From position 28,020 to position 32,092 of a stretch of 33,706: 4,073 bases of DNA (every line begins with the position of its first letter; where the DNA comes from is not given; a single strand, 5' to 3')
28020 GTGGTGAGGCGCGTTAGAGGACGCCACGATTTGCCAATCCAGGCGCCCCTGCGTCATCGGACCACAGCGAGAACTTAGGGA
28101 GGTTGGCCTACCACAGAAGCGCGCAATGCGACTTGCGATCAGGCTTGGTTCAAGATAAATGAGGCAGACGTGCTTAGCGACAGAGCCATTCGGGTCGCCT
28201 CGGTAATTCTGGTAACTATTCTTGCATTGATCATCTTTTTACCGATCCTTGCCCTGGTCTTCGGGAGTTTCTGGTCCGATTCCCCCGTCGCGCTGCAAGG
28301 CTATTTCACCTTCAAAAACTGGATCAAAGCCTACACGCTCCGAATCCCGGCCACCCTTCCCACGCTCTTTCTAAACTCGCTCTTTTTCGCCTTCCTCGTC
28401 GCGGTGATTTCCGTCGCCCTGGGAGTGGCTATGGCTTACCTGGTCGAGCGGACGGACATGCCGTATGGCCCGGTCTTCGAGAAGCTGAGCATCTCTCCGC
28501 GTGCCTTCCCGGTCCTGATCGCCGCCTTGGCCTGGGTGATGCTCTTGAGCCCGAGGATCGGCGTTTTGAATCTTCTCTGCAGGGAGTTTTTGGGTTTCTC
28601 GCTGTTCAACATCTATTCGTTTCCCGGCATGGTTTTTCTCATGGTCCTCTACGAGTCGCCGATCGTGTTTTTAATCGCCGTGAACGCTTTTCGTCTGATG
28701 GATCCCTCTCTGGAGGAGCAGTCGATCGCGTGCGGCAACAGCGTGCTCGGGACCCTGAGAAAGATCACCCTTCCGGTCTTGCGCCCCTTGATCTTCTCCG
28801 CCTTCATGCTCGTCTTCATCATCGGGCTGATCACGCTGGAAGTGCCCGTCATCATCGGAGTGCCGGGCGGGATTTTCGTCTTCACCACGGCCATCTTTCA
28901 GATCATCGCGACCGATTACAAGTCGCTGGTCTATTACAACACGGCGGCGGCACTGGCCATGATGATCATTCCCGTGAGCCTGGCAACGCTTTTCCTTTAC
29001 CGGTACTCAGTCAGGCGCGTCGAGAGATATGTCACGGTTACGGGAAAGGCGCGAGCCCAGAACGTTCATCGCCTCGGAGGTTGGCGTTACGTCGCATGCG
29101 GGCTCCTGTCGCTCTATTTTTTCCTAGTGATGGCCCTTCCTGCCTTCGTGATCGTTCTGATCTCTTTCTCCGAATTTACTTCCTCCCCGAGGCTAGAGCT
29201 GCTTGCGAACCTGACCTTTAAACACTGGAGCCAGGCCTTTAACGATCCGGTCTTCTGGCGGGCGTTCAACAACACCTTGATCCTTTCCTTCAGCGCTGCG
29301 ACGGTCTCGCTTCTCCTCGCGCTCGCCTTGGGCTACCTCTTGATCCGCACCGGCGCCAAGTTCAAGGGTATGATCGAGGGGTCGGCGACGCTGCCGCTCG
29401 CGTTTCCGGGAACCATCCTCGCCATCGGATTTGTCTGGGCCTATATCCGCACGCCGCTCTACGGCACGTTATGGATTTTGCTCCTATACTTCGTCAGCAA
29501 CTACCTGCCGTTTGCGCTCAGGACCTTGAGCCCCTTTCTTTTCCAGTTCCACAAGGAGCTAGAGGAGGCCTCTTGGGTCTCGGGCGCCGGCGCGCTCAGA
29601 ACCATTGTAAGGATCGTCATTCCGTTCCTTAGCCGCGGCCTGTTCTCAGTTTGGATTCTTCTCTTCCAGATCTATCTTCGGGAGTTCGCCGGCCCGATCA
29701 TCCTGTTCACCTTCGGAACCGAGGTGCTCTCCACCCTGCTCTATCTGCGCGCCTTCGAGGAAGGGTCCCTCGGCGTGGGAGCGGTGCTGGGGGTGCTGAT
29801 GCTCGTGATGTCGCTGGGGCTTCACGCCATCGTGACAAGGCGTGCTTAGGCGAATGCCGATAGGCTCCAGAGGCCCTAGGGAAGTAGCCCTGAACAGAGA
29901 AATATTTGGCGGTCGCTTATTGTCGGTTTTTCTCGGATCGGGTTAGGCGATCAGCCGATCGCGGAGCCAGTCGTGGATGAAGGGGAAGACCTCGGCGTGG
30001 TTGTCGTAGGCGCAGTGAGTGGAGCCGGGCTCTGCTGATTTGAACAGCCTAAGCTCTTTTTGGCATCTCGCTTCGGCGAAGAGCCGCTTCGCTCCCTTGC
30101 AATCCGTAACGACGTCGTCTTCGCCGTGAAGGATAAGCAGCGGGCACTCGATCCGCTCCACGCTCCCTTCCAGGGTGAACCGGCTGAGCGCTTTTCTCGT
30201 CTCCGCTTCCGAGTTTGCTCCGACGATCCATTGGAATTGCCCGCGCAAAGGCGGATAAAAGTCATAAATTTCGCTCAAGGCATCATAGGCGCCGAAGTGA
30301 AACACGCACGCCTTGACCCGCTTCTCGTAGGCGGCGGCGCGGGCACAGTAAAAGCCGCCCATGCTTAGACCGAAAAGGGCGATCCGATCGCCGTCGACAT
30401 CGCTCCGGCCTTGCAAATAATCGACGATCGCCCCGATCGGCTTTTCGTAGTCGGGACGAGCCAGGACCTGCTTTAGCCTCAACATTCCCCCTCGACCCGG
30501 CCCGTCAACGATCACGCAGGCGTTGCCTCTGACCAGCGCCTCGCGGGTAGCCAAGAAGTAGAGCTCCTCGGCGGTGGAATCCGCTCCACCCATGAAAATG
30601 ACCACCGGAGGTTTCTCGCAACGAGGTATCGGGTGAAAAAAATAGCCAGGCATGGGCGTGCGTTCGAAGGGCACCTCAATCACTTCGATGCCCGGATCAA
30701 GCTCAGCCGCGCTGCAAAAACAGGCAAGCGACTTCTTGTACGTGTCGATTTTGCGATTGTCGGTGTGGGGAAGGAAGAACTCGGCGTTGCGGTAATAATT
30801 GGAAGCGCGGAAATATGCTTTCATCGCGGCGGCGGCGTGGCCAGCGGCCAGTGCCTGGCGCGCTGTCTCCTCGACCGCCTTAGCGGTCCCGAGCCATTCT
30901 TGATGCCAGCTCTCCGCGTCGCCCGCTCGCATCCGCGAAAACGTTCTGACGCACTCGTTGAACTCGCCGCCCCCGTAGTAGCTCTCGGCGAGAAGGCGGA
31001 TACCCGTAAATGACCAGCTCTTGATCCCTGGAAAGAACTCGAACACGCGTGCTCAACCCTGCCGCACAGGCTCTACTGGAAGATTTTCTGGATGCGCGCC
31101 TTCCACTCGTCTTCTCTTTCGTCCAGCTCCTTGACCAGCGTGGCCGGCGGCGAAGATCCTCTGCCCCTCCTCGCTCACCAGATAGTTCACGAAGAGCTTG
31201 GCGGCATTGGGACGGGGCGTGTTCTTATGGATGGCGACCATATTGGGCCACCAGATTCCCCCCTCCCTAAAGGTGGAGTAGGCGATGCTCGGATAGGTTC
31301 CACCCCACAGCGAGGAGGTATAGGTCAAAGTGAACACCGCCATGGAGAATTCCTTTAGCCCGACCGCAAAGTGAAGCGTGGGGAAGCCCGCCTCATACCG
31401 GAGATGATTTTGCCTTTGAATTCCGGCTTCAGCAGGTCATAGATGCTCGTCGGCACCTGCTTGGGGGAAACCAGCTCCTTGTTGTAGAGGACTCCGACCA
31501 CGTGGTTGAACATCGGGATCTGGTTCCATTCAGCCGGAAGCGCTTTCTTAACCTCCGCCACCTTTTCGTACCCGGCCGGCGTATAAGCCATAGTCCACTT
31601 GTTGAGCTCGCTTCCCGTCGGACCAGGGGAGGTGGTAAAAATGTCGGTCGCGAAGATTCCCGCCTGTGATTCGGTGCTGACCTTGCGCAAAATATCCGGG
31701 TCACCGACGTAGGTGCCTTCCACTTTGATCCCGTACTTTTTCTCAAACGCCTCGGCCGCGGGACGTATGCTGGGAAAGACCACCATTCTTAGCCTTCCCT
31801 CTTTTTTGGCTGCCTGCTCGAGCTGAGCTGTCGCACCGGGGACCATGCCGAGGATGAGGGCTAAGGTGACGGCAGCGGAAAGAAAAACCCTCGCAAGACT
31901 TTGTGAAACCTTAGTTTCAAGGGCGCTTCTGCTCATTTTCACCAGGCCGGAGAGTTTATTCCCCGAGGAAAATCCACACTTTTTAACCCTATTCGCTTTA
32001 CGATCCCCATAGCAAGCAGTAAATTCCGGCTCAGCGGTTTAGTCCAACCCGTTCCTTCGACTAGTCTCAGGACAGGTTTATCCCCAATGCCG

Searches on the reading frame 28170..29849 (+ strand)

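Call 45: search_protein_families(library=ncbifam, proteins=[window:28170-29849:+], max_evalue=0.01)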
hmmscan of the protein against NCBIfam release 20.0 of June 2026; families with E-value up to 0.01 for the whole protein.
window:28170-29849:+ (559 aa): 19 families
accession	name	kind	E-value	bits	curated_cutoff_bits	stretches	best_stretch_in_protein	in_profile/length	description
TIGR03262.1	PhnU2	equivalog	2.4e-48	165.1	593.25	2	11-485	7-460/546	putative 2-aminoethylphosphonate ABC transporter permease subunit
TIGR02141.1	modB_ABC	equivalog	3.1e-21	76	182.6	2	70-279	3-204/208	molybdate ABC transporter permease subunit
TIGR02139.1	permease_CysT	equivalog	4.7e-20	72.3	246.1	2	346-553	32-253/265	sulfate ABC transporter permease subunit CysT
NF040839.1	tungstate_WtpB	equivalog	3.5e-19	69.4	340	2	334-555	14-244/251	tungstate ABC transporter permease WtpB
TIGR00969.1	3a0106s02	subfamily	1.4e-18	67.4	240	2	311-549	21-260/272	sulfate ABC transporter permease subunit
TIGR01581.1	Mo_ABC_porter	hypoth_equivalog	6.5e-16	58.5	210.3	2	364-548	17-219/225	ABC transporter permease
NF011624.0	PRK15050.1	equivalog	1.8e-15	56.8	247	2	435-554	162-281/297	2-aminoethylphosphonate ABC transporter permease subunit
TIGR03226.1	PhnU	equivalog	1e-13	51.4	283.45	2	14-284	49-307/311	2-aminoethylphosphonate ABC transporter permease subunit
NF007047.0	PRK09500.1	equivalog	1.7e-13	50.8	326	1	317-551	14-244/257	spermidine/putrescine ABC transporter permease PotC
TIGR03255.1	PhnV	equivalog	6e-12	45.8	358.7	1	311-558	17-264/270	2-aminoethylphosphonate ABC transport system, membrane component PhnV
NF008208.0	PRK10971.1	equivalog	8e-11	41.9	415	1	343-552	37-260/277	sulfate/thiosulfate ABC transporter permease CysT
NF006939.0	PRK09421.1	equivalog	1.2e-09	37.9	262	2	363-510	9-169/230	molybdate ABC transporter permease subunit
NF006952.0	PRK09433.1-3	equivalog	5.1e-08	32.2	679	1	61-557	52-529/534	thiamine/thiamine pyrophosphate ABC transporter permease ThiP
NF040932.1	ABC_arch_GlcU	equivalog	7.1e-07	29.1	340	1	317-517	12-216/272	glucose ABC transporter permease GlcU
NF043073.1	MMSYN1_0195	equivalog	1.3e-06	26.9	1250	1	314-497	7-190/1021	spermidine/putrescine ABC transporter permease/substrate-binding protein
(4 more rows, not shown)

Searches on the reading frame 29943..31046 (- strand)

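Call 45: search_protein_families(library=ncbifam, proteins=[window:29943-31046:-], max_evalue=0.01)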
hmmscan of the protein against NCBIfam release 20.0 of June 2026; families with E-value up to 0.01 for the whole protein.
window:29943-31046:- (367 aa): 9 families
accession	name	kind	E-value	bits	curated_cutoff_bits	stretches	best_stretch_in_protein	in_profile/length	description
NF003460.0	PRK05077.1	equivalog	5.9e-12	45.1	477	1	46-248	96-294/414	esterase FrsA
NF047920.1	lactonase_UilS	equivalog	6.4e-09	35.9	400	1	204-250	82-128/285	UilS family quorum-quenching N-acyl-homoserine lactonase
NF007857.0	PRK10566.1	equivalog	5.4e-07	29.7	201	1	207-344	94-231/249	esterase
NF051488.1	bifunc_PcaDC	exception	1.6e-05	24.2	390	0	281-325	174-218/375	bifunctional 3-oxoadipate enol-lactonase/4-carboxymuconolactone decarboxylase PcaDC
NF050058.1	e_dPHAscl_type1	hypoth_equivalog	4.3e-05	23.1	150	1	204-327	88-205/276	extracellular catalytic domain type 1 short-chain-length polyhydroxyalkanoate depolymerase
TIGR02427.1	protocat_pcaD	equivalog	0.00011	21.7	255.85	0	282-322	175-215/251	3-oxoadipate enol-lactonase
NF033523.0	lasso_peptidase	equivalog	0.00048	19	400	1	199-322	473-597/638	Atxe2 family lasso peptide isopeptidase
NF053518.1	DipepPtdsDpp5Prph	equivalog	0.00087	17.9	900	1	207-327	493-615/655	dipeptidyl-peptidase Dpp5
NF050089.1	i_nPHAscl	equivalog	0.0059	15.7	300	0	293-333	223-263/288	intracellular short-chain-length polyhydroxyalkanoate depolymerase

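Call 79: search_protein_families(library=pfam, proteins=[window:29943-31046:-], max_evalue=0.00001)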
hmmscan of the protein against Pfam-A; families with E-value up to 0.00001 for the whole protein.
window:29943-31046:- (367 aa): 7 families
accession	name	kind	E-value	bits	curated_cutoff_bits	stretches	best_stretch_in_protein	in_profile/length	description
PF00326.27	Peptidase_S9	-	8.4e-11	42.2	22.6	1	206-362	50-207/213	Prolyl oligopeptidase family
PF12146.15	Hydrolase_4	-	5.8e-09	36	27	0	294-337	185-229/239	Serine aminopeptidase, S33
PF06500.17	FrsA-like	-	1e-08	34.9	22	1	46-249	96-295/414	Esterase FrsA-like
PF12697.13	Abhydrolase_6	-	5.2e-07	31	26.3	0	165-353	20-214/217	Alpha/beta hydrolase family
PF00561.26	Abhydrolase_1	-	7.6e-07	29.5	25.8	0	146-269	1-124/245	alpha/beta hydrolase fold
PF01738.24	DLH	-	1.3e-06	28.6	21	0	205-319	82-162/217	Dienelactone hydrolase family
PF08840.17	BAAT_C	-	4.6e-06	27.3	20.9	0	208-319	10-132/210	BAAT / Acyl-CoA thioester hydrolase C terminal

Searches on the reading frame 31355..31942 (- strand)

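Call 45: search_protein_families(library=ncbifam, proteins=[window:31355-31942:-], max_evalue=0.01)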
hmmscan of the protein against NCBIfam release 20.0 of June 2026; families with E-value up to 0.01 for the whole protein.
window:31355-31942:- (195 aa): 3 families
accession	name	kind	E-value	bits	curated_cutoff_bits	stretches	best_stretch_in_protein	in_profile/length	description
NF011620.1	PRK15046.1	equivalog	1.7e-08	33.6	310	1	64-179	44-154/334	2-aminoethylphosphonate ABC transporter substrate-binding protein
TIGR03227.1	PhnS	equivalog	2.1e-06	26.9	395.3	1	59-179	49-164/360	2-aminoethylphosphonate ABC transporter substrate-binding protein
TIGR03261.1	phnS2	equivalog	0.0014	17.8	392.75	1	118-180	95-159/334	putative 2-aminoethylphosphonate ABC transporter substrate-binding protein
